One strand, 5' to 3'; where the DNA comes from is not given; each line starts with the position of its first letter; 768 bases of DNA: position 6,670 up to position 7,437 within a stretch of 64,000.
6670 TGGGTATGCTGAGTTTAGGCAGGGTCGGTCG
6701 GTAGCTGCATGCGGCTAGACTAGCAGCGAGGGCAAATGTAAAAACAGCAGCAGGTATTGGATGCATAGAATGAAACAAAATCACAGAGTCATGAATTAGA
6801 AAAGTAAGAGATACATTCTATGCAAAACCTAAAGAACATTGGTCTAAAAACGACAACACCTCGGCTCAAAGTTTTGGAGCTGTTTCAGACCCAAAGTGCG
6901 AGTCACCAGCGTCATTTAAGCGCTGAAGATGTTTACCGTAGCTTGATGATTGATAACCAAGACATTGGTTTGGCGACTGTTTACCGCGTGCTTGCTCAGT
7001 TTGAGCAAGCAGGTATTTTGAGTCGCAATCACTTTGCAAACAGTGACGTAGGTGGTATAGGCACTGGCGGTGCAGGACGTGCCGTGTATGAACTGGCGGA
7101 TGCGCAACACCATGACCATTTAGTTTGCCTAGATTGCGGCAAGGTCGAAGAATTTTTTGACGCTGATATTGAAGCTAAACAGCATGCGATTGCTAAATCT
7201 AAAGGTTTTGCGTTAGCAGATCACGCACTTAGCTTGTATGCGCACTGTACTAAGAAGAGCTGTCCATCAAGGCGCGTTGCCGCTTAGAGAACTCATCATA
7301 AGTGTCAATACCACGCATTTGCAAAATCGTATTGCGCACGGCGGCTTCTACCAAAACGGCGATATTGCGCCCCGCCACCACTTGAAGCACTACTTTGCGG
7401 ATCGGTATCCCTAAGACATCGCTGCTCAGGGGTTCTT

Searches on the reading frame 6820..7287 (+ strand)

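Call 85: search_protein_families(library=pfam, proteins=[window:6820-7287:+], max_evalue=0.001)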
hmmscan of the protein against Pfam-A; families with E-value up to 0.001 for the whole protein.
window:6820-7287:+ (155 aa): 1 family
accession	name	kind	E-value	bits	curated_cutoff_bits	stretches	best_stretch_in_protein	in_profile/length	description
PF01475.25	FUR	-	3e-37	127.9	23.1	1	7-140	2-121/121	Ferric uptake regulator family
